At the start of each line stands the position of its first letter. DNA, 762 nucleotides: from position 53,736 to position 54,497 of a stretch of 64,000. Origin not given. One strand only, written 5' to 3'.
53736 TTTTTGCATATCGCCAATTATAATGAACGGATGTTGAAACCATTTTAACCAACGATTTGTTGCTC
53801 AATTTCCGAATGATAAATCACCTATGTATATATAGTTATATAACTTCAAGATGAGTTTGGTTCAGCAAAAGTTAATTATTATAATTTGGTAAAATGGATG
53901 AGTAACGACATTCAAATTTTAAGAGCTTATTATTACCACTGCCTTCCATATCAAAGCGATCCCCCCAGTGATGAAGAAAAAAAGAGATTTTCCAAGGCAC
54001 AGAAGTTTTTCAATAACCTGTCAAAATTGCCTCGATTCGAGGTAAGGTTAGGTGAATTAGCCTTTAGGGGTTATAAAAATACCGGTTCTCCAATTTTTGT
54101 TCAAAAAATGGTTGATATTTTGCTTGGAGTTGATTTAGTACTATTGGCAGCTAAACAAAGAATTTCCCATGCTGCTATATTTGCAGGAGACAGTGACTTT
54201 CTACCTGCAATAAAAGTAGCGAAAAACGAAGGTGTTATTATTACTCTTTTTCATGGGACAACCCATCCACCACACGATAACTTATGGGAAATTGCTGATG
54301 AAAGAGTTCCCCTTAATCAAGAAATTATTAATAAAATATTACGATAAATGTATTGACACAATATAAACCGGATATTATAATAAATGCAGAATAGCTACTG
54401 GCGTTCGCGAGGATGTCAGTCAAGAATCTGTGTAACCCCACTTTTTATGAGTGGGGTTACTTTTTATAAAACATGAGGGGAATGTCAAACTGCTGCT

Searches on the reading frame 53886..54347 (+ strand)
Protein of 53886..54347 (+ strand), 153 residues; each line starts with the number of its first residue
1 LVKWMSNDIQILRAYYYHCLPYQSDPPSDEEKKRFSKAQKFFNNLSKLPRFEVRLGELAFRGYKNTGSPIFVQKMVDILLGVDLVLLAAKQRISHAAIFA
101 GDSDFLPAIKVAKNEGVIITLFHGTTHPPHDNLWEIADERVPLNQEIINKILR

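Call 10: search_protein_families(library=pfam, proteins=[window:53886-54347:+], max_evalue=0.01)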
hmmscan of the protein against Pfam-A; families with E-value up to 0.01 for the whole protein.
window:53886-54347:+ (153 aa): 1 family
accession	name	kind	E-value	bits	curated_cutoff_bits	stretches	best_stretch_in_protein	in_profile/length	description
PF01936.24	NYN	-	5e-08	34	24.2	1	38-123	48-126/145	NYN domain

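Call 12: find_encoding_contigs(protein=window:53886-54347:+, flank=6000, max_places=10)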
Protein window:53886-54347:+ (153 aa): no gene with exactly this product is on record in the collection.

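Call 27: find_homologous_proteins(query=window:53886-54347:+, max_evalue=0.00001)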
Query window:53886-54347:+ (153 aa): 893 proteins with E <= 0.00001 among 911 candidates; the best 120 are listed.
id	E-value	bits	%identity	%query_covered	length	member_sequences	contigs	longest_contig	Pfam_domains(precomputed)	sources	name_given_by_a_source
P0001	2.1e-94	331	100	97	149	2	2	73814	PF01936.25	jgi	-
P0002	7.1e-71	255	71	100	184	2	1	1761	PF01936.25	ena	-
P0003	1.6e-69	250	71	100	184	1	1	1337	PF01936.25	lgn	-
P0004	5.4e-69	249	71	98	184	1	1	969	PF01936.25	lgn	-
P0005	2.9e-68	246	71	98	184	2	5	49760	PF01936.25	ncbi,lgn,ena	-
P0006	3.0e-68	246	70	100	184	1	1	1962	PF01936.25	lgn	-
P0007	1.4e-67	244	71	100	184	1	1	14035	PF01936.25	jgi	jgi:uncharacterized LabA/DUF88 family protein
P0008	5.1e-67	242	71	100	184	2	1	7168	PF01936.25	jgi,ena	-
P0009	4.2e-66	239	69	100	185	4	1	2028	PF01936.25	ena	-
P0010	4.5e-66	239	69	100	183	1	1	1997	PF01936.25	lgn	-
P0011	2.5e-65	237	67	100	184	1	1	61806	PF01936.25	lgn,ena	-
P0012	3.7e-65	236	69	98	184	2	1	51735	PF01936.25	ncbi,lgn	ncbi:MAG: NYN domain-containing protein [Syntrophomonas sp.]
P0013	8.5e-65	235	67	100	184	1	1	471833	PF01936.25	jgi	-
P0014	2.2e-62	227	67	100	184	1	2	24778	PF01936.25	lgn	-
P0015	5.7e-62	226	61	100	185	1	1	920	PF01936.25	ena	-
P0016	1.2e-61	225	61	100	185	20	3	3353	PF01936.25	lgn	-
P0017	1.4e-61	225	63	100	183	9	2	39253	PF01936.25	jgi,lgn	jgi:uncharacterized LabA/DUF88 family protein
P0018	1.5e-61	224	67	100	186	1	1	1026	PF01936.25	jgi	jgi:uncharacterized LabA/DUF88 family protein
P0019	6.2e-61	222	65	98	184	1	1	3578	PF01936.25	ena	-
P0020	4.6e-60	220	65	100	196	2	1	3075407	PF01936.25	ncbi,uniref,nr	ncbi:NYN domain-containing protein [Heliomicrobium modesticaldum]|uniref:NYN domain-containing prote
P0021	1.2e-59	218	64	100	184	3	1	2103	PF01936.25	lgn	-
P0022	2.0e-59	217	64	97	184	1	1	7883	PF01936.25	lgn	-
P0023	5.1e-59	216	61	100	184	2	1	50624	PF01936.25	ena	-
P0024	5.6e-59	216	64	100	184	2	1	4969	PF01936.25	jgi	-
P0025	1.9e-58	214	64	98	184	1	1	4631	PF01936.25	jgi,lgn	jgi:uncharacterized LabA/DUF88 family protein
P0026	4.1e-58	213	59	98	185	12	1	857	PF01936.25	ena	-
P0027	1.0e-57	212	62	100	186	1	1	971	PF01936.25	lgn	-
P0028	1.3e-57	212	65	100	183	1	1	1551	PF01936.25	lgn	-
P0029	2.6e-57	211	59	100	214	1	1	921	PF01936.25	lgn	-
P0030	2.7e-57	211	65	98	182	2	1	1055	PF01936.25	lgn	-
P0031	3.0e-57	210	61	96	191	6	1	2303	PF01936.25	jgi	-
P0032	2.1e-56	208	59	100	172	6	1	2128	PF01936.25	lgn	-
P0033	7.6e-56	206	57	100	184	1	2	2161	PF01936.25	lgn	-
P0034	1.1e-55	205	59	100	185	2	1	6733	PF01936.25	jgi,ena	jgi:uncharacterized LabA/DUF88 family protein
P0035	1.7e-55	205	59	96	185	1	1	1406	PF01936.25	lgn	-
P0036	1.9e-55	205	60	99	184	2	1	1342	PF01936.25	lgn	-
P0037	4.4e-55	203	62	97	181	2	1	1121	PF01936.25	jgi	jgi:uncharacterized LabA/DUF88 family protein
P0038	5.1e-55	203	62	97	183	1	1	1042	PF01936.25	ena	-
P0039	5.5e-55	203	62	97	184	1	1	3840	PF01936.25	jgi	-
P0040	6.3e-55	203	61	100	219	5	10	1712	PF01936.25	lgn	-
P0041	1.1e-54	202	60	94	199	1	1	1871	PF01936.25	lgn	-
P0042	1.1e-54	202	60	97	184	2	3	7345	PF01936.25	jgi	jgi:uncharacterized LabA/DUF88 family protein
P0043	1.3e-54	202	60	97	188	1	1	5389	PF01936.25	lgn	-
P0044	3.2e-54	201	56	100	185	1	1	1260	PF01936.25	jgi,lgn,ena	-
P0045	3.7e-54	200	56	99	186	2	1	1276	PF01936.25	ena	-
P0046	4.3e-54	200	59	100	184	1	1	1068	PF01936.25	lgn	-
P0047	4.3e-54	200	59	100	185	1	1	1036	PF01936.25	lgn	-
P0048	4.9e-54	200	61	100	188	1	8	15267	PF01936.25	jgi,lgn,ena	-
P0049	5.2e-54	200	62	95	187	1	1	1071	PF01936.25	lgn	-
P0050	6.0e-54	200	56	100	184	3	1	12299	PF01936.25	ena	-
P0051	6.1e-54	200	57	100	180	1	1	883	PF01936.25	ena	-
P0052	1.1e-53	199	62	97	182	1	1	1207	PF01936.25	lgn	-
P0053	1.5e-53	198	58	100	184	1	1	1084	PF01936.25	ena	-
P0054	1.9e-53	198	58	97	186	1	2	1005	PF01936.25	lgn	-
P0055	2.0e-53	198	56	100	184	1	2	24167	PF01936.25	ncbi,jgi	jgi:uncharacterized LabA/DUF88 family protein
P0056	2.2e-53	198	58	99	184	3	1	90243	PF01936.25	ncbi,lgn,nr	ncbi:MAG: NYN domain-containing protein [Firmicutes bacterium]|nr:NYN domain-containing protein [Bac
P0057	3.3e-53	197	59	96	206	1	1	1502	PF01936.25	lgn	-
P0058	5.5e-53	197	56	100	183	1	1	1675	PF01936.25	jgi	-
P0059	6.6e-53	196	59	97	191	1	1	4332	PF01936.25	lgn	-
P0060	9.3e-53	196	57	100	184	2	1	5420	PF01936.25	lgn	-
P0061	1.7e-52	195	56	100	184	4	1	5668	PF01936.25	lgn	-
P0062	2.0e-52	195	58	96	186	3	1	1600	PF01936.25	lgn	-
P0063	2.1e-52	195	58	100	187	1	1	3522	PF01936.25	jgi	jgi:uncharacterized LabA/DUF88 family protein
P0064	2.4e-52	195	59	97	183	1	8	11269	PF01936.25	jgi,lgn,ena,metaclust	metaclust:\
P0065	3.9e-52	194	61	97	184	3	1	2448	PF01936.25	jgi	jgi:uncharacterized LabA/DUF88 family protein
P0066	1.4e-51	192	58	97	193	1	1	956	PF01936.25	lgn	-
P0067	1.8e-51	192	56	100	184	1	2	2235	PF01936.25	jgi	-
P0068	1.8e-51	192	56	97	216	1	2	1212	PF01936.25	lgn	-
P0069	2.0e-51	191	55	100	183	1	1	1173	PF01936.25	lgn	-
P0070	2.2e-51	191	58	100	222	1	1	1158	PF01936.25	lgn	-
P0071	2.5e-51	191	60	99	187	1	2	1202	PF01936.25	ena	-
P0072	2.8e-51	191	61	95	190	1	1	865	PF01936.25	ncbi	-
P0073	3.2e-51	191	57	100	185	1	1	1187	PF01936.25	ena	-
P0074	5.5e-51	190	59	97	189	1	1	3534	PF01936.25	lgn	-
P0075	6.8e-51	190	58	94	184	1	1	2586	PF01936.25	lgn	-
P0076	7.0e-51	190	56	95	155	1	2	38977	PF01936.25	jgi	-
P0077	7.2e-51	190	55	97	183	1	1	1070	PF01936.25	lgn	-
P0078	7.7e-51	190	60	96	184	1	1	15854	PF01936.25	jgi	jgi:uncharacterized LabA/DUF88 family protein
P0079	7.8e-51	190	58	100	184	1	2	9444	PF01936.25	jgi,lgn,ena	-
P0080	9.1e-51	189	54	99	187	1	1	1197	PF01936.25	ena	-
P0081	9.3e-51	189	63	93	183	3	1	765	PF01936.25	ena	-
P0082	1.1e-50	189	58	97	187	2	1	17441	PF01936.25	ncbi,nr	ncbi:MAG: NYN domain-containing protein [Planctomycetes bacterium]|nr:NYN domain-containing protein 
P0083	1.2e-50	189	58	96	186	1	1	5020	PF01936.25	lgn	-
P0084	1.3e-50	189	59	93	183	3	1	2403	PF01936.25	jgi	jgi:uncharacterized LabA/DUF88 family protein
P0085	2.0e-50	188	55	96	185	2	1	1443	PF01936.25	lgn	-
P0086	2.1e-50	188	63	92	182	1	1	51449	PF01936.25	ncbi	-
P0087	2.4e-50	188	54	100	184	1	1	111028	PF01936.25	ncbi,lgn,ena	-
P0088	3.2e-50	188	60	97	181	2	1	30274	PF01936.25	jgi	jgi:uncharacterized LabA/DUF88 family protein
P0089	4.0e-50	187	55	100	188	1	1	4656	PF01936.25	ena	-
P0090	4.6e-50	187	56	96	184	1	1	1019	PF01936.25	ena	-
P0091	6.7e-50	187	58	100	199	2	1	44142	PF01936.25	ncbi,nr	ncbi:MAG: NYN domain-containing protein [Planctomycetota bacterium]|nr:NYN domain-containing protein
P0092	7.3e-50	186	55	99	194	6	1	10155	PF01936.25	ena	-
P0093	8.5e-50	186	61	91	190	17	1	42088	PF01936.25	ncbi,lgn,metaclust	metaclust:status=active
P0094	9.7e-50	186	61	95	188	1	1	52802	PF01936.25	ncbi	-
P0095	1.0e-49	186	59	99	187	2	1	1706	PF01936.25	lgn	-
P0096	1.1e-49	186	61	99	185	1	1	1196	PF01936.25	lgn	-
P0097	1.1e-49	186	60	94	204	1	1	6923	PF01936.25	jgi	-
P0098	1.2e-49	186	58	99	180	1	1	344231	PF01936.25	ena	-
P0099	1.4e-49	186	55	96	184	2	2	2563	PF01936.25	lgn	-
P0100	1.5e-49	185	59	100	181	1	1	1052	PF01936.25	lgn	-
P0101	1.7e-49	185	61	100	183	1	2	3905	PF01936.25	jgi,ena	jgi:uncharacterized LabA/DUF88 family protein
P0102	1.8e-49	185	63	99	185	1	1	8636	PF01936.25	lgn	-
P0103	1.8e-49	185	54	100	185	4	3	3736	PF01936.25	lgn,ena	-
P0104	2.6e-49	185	59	100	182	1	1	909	PF01936.25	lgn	-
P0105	2.7e-49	185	56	97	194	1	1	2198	PF01936.25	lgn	-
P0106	2.7e-49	185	57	93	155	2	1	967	PF01936.25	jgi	-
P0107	2.9e-49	185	59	96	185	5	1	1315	PF01936.25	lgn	-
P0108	2.9e-49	184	58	96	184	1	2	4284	PF01936.25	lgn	-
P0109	3.1e-49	184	55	97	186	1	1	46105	PF01936.25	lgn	-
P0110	3.1e-49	184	60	99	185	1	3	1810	PF01936.25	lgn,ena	-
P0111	3.1e-49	184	59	100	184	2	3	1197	PF01936.25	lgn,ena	-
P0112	3.3e-49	184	55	97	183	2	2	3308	PF01936.25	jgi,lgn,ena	jgi:uncharacterized LabA/DUF88 family protein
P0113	3.6e-49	184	60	94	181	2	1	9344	PF01936.25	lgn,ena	-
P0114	3.7e-49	184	53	100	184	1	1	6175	PF01936.25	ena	-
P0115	6.5e-49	183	60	100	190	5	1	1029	PF01936.25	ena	-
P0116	7.1e-49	183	62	93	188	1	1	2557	PF01936.25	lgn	-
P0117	7.3e-49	183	56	100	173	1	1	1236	PF01936.25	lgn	-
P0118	7.4e-49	183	57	99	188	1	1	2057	PF01936.25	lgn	-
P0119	7.4e-49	183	57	100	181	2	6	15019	PF01936.25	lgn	-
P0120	7.4e-49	183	57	97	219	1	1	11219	PF01936.25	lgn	-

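Call 28: find_encoding_contigs(protein=P0005, flank=4000, max_places=3)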
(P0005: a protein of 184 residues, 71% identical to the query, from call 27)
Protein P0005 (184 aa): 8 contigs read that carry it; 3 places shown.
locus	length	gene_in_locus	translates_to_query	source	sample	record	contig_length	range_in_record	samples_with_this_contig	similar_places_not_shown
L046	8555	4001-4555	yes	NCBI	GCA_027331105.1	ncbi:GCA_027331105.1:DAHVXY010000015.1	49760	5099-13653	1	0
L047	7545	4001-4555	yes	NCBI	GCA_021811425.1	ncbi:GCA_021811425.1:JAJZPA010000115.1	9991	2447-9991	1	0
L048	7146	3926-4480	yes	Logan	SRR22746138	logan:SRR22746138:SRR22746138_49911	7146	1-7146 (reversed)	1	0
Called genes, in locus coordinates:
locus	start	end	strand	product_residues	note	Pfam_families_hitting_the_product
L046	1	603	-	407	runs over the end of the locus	PF13173:AAA_14, PF13635:DUF4143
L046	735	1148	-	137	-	PF01934:HepT-like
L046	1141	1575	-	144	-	PF01909:NTP_transf_2, PF18765:Polbeta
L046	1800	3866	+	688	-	PF04122:CW_binding_2, PF00704:Glyco_hydro_18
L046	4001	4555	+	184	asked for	PF01936:NYN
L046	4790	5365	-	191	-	PF05685:Uma2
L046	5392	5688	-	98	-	-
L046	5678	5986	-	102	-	PF04014:MazE_antitoxin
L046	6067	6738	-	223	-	PF02397:Bac_transf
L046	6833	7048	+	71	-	-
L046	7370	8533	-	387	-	PF01041:DegT_DnrJ_EryC1, PF00155:Aminotran_1_2, PF01053:Cys_Met_Meta_PP (faint), PF01212:Beta_elim_lyase (weak)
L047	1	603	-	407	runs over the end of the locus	PF13173:AAA_14, PF13635:DUF4143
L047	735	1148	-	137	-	PF01934:HepT-like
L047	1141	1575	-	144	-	PF01909:NTP_transf_2, PF18765:Polbeta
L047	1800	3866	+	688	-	PF04122:CW_binding_2, PF00704:Glyco_hydro_18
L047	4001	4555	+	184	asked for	PF01936:NYN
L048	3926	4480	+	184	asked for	PF01936:NYN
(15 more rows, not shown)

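Call 29: find_encoding_contigs(protein=P0007, flank=4000, max_places=2)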
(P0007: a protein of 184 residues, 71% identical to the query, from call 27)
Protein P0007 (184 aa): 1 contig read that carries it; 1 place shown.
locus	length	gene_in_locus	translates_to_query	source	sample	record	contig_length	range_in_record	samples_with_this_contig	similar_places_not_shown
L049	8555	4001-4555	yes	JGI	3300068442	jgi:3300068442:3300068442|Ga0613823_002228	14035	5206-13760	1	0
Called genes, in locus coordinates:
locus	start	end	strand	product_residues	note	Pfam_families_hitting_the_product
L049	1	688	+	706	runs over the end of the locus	PF13589:HATPase_c_3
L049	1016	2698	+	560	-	-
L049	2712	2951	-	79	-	PF13560:HTH_31, PF12844:HTH_19, PF01381:HTH_3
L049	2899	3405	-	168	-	-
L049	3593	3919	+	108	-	-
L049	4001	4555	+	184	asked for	PF01936:NYN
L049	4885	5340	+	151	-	PF01047:MarR, PF12802:MarR_2, PF13463:HTH_27 (weak), PF09339:HTH_IclR (weak)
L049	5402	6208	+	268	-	PF01135:PCMT, PF01209:Ubie_methyltran, PF05175:MTS, PF06325:PrmA, PF13489:Methyltransf_23, PF13847:Methyltransf_31, PF08241:Methyltransf_11, PF08242:Methyltransf_12, +5 more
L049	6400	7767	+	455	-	PF03486:HI0933_like (faint), PF07992:Pyr_redox_2, PF13738:Pyr_redox_3 (weak), PF00070:Pyr_redox, PF02852:Pyr_redox_dim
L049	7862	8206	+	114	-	PF12840:HTH_20, PF01022:HTH_5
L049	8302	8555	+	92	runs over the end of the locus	PF13192:Thioredoxin_3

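Call 30: find_encoding_contigs(protein=P0011, flank=4000, max_places=2)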
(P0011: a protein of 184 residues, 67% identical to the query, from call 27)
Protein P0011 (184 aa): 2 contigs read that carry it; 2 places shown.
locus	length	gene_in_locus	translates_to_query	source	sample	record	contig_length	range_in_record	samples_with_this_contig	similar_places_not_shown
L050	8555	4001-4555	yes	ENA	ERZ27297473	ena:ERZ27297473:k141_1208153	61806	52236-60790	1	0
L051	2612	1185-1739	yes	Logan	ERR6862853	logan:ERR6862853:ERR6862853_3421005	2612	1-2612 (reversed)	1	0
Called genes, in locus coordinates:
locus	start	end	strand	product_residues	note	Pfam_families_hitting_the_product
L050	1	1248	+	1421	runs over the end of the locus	PF06605:Prophage_tail, PF24058:DUF7359, PF13385:Laminin_G_3, PF05048:NosD (weak), PF13229:Beta_helix, PF05048:NosD, PF13229:Beta_helix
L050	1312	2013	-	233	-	PF07833:Cu_amine_oxidN1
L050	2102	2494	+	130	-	-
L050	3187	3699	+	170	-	PF01520:Amidase_3 (faint)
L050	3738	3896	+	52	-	-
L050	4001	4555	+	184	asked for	PF01936:NYN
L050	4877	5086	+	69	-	-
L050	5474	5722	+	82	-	-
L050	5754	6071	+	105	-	-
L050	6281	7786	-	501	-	PF00239:Resolvase, PF07508:Recombinase, PF13408:Zn_ribbon_recom (weak)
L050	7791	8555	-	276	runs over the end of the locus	PF02498:Bro-N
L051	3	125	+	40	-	?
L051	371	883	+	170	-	PF01520:Amidase_3 (faint)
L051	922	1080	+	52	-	-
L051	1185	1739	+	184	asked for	PF01936:NYN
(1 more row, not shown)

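Call 31: find_encoding_contigs(protein=P0012, flank=4000, max_places=2)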
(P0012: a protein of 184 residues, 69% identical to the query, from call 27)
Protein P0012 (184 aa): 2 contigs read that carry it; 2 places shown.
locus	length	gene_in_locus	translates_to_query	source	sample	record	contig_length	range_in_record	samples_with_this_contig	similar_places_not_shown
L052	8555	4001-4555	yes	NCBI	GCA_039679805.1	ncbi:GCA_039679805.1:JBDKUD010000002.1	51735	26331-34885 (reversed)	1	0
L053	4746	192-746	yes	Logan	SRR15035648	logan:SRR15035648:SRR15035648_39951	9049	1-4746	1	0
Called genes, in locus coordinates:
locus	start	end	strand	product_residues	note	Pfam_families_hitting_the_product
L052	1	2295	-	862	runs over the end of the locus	PF02739:5_3_exonuc_N, PF01367:5_3_exonuc, PF22619:DNA_polI_exo1, PF00476:DNA_pol_A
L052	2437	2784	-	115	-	PF13490:zf-HC2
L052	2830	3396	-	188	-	PF07638:Sigma70_ECF, PF04542:Sigma70_r2, PF08281:Sigma70_r4_2, PF04545:Sigma70_r4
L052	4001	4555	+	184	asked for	PF01936:NYN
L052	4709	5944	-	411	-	PF14659:Phage_int_SAM_3, PF00589:Phage_integrase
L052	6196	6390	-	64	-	PF12728:HTH_17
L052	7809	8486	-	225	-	-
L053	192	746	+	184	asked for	PF01936:NYN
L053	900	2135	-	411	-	PF14659:Phage_int_SAM_3, PF00589:Phage_integrase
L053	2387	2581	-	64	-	PF12728:HTH_17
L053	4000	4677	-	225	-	-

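Call 35: find_related_loci(query=A2, collection=viral_contigs, flank=3000)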
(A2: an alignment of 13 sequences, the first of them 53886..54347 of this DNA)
Query A2 (153 aa) in viral_contigs; peptide patterns used: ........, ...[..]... (x = any residue, [..] = any of these).
47 stretches matched a pattern; 8 encode a relative of the query (tblastn E <= 1e-3); 8 distinct loci.
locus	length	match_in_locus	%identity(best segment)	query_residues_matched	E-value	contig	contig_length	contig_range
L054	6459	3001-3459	54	1-153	1e-59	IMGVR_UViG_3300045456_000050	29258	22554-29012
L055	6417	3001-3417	37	5-150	2e-30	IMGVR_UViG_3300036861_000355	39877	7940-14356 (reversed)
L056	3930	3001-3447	28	3-121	5e-12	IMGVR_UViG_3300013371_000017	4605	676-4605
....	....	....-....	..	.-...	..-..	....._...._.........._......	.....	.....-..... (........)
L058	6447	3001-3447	28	3-121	5e-12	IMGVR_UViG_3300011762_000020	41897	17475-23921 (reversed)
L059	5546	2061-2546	29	6-138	2e-11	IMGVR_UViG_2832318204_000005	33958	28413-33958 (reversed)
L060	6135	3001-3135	47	73-117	2e-9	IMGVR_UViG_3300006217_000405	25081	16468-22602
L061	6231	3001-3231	35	71-146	8e-9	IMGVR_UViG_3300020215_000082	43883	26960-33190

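Call 40: find_encoding_contigs(protein=P0020, flank=4000, max_places=2)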
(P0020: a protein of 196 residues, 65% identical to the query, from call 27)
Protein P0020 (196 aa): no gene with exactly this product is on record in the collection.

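Call 41: find_encoding_contigs(protein=P0017, flank=4000, max_places=2)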
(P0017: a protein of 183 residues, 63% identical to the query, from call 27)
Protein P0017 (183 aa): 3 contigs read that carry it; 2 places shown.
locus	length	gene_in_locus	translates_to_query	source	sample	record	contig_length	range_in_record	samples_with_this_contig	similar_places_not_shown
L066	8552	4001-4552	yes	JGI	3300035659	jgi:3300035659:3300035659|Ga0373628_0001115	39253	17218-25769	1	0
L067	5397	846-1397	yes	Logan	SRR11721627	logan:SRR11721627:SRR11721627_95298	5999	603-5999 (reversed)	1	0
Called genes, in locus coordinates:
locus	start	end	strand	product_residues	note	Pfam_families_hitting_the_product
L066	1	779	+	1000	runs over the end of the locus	PF00082:Peptidase_S8, PF13860:FlgD_ig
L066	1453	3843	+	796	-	PF00317:Ribonuc_red_lgN, PF02867:Ribonuc_red_lgC, PF12637:TSCPD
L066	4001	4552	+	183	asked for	PF01936:NYN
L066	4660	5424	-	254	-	PF14512:TM1586_NiRdase (faint), PF00881:Nitroreductase (weak), PF28600:Nitroreductase_C (weak)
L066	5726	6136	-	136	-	PF20393:Pro_CA_2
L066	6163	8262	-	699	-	PF18962:Por_Secre_tail (faint), PF00246:Peptidase_M14, PF13620:CarboxypepD_reg (weak)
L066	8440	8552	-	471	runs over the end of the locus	PF13088:BNR_2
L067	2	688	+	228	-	?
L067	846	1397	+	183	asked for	PF01936:NYN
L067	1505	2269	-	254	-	PF14512:TM1586_NiRdase (faint), PF00881:Nitroreductase (weak), PF28600:Nitroreductase_C (weak)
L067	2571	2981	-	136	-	PF20393:Pro_CA_2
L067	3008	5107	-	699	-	PF18962:Por_Secre_tail (faint), PF00246:Peptidase_M14, PF13620:CarboxypepD_reg (weak)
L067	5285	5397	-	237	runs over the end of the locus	?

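Call 42: find_encoding_contigs(protein=P0087, flank=4000, max_places=2)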
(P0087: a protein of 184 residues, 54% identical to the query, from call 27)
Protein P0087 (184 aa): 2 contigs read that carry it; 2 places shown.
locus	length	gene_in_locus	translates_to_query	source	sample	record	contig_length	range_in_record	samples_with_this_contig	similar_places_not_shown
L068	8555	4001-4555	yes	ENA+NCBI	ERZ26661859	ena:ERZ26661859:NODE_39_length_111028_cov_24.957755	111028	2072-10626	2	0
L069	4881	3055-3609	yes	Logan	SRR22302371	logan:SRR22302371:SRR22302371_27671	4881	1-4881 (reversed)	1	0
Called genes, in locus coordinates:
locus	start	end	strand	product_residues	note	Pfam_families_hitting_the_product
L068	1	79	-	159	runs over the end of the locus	-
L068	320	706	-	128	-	-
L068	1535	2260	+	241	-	PF01520:Amidase_3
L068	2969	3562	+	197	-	PF00515:TPR_1 (faint), PF07719:TPR_2 (faint), PF14559:TPR_19 (faint), PF13414:TPR_11 (faint)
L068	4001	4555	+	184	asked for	PF01936:NYN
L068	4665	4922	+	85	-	PF01197:Ribosomal_L31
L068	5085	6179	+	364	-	PF03462:PCRF, PF00472:RF-1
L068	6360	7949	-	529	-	PF04389:Peptidase_M28, PF01546:Peptidase_M20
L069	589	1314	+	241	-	PF01520:Amidase_3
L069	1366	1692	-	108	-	PF13298:LigD_N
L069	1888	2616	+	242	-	PF00515:TPR_1 (faint), PF07719:TPR_2 (faint), PF14559:TPR_19 (faint), PF13414:TPR_11 (faint)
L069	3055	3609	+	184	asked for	PF01936:NYN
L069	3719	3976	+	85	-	PF01197:Ribosomal_L31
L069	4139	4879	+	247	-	?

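Call 44: find_related_loci(query=A2, collection=metagenome_contigs, flank=3000)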
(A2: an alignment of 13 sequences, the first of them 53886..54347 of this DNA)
Query A2 (153 aa) in metagenome_contigs; peptide patterns used: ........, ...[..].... (x = any residue, [..] = any of these).
600 stretches matched a pattern (row limit reached: there are more); 428 encode a relative of the query (tblastn E <= 1e-3); the best 80 are kept; 80 distinct loci.
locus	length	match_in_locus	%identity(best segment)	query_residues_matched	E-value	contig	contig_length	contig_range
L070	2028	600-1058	69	1-153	7e-77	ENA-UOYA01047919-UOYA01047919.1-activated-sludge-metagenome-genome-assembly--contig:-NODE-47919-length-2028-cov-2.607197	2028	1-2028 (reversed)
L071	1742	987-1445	71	1-153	1e-77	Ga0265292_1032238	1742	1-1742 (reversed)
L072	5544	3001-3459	64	1-153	6e-72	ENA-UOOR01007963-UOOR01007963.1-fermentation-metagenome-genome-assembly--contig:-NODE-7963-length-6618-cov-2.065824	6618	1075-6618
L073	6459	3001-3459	64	1-153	1e-69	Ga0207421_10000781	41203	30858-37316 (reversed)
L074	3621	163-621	63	1-153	5e-69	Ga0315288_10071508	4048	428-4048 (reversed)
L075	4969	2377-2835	64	1-153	2e-68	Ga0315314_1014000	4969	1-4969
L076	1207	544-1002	61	1-153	3e-69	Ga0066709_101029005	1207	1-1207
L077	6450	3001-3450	58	4-153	5e-65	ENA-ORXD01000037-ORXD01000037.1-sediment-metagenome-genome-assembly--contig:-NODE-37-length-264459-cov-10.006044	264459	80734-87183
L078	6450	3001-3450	58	4-153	2e-64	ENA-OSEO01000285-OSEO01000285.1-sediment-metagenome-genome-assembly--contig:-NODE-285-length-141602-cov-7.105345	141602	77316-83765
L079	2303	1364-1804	61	5-151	7e-65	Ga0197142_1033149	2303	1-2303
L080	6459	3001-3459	62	1-153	2e-63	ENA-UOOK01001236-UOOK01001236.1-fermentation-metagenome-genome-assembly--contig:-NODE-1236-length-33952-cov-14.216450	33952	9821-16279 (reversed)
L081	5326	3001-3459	61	1-153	7e-63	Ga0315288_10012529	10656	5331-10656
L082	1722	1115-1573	58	1-153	7e-65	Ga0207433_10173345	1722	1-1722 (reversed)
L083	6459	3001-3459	58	1-153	9e-63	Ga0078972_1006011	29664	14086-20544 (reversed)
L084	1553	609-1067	59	1-153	9e-65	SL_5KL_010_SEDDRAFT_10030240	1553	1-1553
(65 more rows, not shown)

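Call 60: search_protein_families(library=padloc, proteins=[P0005, P0017, window:53886-54347:+], max_evalue=0.01)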
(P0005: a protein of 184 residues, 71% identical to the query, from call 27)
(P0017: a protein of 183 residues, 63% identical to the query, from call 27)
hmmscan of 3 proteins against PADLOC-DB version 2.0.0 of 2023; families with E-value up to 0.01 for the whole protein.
P0005 (184 aa): 2 families
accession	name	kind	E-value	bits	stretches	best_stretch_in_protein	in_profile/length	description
PDLC01154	NYN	-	0.00054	17.4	1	108-175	232-296/310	"LabA-like protein, NYN family nuclease"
PDLC04163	HEC-09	-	0.00091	16.9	1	101-145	100-144/203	-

P0017 (183 aa): 2 families
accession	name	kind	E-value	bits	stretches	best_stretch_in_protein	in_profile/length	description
PDLC04163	HEC-09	-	7.3e-06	23.8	1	1-161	1-159/203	-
PDLC01154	NYN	-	0.00022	18.7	1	5-150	149-273/310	"LabA-like protein, NYN family nuclease"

window:53886-54347:+ (153 aa): 2 families
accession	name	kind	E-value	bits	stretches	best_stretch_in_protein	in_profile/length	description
PDLC04163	HEC-09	-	0.00014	19.6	1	71-115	101-145/203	-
PDLC01154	NYN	-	0.00028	18.3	1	77-151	232-302/310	"LabA-like protein, NYN family nuclease"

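Call 61: search_protein_families(library=ncbifam, proteins=[P0005, P0017], max_evalue=0.01)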
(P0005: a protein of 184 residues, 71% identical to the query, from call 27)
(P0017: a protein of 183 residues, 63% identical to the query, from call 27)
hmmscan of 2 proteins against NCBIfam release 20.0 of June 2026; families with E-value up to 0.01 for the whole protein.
P0005 (184 aa): 1 family
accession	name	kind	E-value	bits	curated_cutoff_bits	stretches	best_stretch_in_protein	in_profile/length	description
TIGR00288.1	TIGR00288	hypoth_equivalog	0.00029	20.7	178.45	1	99-148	81-130/160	TIGR00288 family NYN domain-containing protein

P0017 (183 aa): 1 family
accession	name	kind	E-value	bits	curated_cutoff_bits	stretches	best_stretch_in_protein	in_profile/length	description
TIGR00288.1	TIGR00288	hypoth_equivalog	0.0018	18.1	178.45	0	98-147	81-130/160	TIGR00288 family NYN domain-containing protein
